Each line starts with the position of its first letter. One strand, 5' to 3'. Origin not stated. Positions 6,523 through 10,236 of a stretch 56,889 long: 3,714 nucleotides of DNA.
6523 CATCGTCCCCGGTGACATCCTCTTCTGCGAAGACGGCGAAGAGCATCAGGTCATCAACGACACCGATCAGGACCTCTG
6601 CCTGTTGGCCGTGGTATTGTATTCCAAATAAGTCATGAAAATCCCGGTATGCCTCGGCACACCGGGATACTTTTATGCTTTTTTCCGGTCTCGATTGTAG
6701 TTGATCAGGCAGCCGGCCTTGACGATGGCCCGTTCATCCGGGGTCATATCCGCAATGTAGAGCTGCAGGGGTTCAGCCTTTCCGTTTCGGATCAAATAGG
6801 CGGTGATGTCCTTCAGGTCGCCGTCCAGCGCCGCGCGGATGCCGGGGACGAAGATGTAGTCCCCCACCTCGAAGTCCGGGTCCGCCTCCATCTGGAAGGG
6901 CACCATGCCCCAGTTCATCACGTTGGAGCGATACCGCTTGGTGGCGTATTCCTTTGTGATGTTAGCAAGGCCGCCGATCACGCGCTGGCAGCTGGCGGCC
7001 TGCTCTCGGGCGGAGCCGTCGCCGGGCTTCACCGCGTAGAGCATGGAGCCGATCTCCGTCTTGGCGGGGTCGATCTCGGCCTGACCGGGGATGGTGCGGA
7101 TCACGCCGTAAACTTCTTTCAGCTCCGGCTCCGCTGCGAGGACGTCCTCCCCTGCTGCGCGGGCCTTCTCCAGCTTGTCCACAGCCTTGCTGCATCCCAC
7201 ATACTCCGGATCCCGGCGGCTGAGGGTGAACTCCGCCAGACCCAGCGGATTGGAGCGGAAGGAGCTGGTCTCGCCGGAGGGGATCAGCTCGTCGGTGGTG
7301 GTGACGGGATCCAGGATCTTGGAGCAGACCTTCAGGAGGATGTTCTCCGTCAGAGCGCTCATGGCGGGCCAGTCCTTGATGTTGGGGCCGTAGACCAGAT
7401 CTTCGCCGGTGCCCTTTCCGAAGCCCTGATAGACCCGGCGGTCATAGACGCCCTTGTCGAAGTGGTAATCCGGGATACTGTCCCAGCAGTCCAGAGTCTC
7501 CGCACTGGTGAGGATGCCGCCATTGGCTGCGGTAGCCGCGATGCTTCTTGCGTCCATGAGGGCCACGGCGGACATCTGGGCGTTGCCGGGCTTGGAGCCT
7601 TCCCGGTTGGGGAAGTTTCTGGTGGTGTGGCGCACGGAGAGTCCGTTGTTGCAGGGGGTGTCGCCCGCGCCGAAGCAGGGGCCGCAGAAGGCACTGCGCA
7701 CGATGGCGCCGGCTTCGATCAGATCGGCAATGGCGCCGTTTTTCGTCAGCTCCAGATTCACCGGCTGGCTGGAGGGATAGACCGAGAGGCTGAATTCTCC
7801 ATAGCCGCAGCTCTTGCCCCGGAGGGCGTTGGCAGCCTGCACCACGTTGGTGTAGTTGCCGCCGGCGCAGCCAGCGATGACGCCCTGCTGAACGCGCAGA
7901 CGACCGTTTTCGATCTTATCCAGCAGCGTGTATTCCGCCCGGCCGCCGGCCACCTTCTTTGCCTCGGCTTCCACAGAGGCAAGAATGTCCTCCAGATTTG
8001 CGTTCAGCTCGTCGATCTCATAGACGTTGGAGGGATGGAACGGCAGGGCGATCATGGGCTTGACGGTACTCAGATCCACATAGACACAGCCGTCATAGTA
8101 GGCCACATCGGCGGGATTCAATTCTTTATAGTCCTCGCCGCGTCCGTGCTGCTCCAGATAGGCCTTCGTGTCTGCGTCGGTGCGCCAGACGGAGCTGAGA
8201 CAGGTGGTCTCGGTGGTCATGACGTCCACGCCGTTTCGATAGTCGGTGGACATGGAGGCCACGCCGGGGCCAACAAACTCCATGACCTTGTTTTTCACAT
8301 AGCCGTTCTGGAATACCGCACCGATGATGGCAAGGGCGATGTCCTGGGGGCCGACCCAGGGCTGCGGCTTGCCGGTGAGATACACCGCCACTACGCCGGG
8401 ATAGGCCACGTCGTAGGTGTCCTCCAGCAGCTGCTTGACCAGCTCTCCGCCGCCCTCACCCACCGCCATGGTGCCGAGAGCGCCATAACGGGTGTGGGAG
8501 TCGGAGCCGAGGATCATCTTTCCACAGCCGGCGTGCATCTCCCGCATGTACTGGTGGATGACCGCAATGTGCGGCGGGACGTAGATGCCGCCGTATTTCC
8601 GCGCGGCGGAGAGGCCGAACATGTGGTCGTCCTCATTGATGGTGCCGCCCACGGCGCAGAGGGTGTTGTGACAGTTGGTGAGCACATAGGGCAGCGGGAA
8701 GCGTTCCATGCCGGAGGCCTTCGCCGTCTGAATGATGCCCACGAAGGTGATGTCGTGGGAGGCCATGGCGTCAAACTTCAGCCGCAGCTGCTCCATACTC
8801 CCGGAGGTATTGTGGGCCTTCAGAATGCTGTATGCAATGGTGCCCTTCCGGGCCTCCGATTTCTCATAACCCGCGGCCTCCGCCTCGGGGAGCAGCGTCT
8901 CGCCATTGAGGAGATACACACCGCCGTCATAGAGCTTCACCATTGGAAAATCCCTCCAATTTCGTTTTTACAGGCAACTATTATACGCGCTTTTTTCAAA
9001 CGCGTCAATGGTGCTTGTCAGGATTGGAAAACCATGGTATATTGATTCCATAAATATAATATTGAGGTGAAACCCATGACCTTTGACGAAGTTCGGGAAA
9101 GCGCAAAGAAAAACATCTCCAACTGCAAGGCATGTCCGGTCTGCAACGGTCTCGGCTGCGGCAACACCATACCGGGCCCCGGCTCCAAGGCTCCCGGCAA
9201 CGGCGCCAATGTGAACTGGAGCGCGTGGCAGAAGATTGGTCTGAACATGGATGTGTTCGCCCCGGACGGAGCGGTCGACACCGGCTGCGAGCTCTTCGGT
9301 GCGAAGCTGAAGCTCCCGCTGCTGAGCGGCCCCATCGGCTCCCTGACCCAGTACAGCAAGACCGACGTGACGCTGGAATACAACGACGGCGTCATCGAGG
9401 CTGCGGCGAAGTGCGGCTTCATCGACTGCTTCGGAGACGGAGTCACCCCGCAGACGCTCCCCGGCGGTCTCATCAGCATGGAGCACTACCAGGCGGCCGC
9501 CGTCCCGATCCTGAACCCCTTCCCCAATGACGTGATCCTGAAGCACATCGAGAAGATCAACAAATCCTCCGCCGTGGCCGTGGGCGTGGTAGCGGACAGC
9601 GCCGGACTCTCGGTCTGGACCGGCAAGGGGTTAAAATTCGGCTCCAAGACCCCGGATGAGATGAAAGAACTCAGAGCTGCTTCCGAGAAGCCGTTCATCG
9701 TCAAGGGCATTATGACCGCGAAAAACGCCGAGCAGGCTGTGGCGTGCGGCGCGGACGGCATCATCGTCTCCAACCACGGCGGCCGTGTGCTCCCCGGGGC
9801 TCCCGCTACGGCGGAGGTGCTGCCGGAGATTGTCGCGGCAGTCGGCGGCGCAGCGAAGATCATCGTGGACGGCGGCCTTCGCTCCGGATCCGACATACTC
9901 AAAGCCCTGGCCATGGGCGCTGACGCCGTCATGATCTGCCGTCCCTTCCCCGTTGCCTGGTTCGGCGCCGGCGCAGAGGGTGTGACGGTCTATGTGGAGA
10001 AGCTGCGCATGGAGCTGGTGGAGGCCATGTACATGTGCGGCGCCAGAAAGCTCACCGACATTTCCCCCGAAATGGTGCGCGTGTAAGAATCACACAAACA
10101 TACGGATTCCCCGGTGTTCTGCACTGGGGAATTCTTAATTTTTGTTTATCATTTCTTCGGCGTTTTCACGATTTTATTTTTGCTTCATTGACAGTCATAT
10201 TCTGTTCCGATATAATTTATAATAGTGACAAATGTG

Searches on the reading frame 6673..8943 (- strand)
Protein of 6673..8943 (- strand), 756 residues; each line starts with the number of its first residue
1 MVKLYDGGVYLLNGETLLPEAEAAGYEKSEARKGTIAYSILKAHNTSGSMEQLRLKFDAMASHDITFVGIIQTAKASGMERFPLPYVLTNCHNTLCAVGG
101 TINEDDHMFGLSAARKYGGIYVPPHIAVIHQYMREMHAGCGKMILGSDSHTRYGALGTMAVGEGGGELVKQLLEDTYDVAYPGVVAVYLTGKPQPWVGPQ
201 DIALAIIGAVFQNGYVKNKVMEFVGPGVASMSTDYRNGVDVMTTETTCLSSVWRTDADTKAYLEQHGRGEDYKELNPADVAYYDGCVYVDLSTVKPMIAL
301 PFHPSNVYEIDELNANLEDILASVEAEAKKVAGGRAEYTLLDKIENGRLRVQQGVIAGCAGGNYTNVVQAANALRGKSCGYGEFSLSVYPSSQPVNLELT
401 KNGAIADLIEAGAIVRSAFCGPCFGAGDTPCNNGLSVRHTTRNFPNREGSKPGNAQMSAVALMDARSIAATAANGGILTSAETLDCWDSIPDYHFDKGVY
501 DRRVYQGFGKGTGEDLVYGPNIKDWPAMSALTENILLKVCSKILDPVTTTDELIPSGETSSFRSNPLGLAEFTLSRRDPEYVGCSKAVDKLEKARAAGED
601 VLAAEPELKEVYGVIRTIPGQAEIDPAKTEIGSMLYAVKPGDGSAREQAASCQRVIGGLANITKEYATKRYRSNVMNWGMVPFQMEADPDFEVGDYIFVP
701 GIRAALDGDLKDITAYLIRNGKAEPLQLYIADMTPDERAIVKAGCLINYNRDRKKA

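Call 11: search_protein_families(library=pfam, proteins=[window:6673-8943:-], max_evalue=0.001)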
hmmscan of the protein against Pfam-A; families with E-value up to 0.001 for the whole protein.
window:6673-8943:- (756 aa): 2 families
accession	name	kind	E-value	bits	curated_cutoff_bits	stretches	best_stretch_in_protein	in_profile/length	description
PF00330.25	Aconitase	-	1e-91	308.7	28.7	1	39-469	2-462/463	Aconitase family (aconitate hydratase)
PF00694.25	Aconitase_C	-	0.00041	21.1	22.8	1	641-686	85-129/131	Aconitase C-terminal domain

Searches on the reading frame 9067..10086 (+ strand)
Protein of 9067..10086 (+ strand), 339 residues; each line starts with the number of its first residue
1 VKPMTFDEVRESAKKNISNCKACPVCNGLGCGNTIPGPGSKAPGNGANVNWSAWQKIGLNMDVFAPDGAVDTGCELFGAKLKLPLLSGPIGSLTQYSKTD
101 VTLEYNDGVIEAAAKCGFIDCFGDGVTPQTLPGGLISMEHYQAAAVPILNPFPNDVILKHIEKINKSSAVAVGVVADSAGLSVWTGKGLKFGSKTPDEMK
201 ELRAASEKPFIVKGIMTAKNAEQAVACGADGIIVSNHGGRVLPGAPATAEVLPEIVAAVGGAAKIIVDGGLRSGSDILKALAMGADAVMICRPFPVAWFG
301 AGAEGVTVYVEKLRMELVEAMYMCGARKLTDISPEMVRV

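Call 11: search_protein_families(library=pfam, proteins=[window:9067-10086:+], max_evalue=0.001)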
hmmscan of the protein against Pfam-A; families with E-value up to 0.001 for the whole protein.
window:9067-10086:+ (339 aa): 5 families
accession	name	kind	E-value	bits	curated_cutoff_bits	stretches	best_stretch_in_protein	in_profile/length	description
PF01070.24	FMN_dh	-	3.5e-62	210.9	24.9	2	192-338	203-349/350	FMN-dependent dehydrogenase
PF01645.23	Glu_synthase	-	3.2e-06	27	20.4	1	260-293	273-306/369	Conserved region in glutamate synthase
PF00478.31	IMPDH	-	3.6e-06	26.7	25.6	1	197-292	134-237/345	IMP dehydrogenase / GMP reductase domain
PF05690.20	ThiG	-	8.6e-06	25.7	23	0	262-291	175-204/247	Thiazole biosynthesis protein ThiG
PF03060.21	NMO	-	6.6e-05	22.9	28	1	191-292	119-223/331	Nitronate monooxygenase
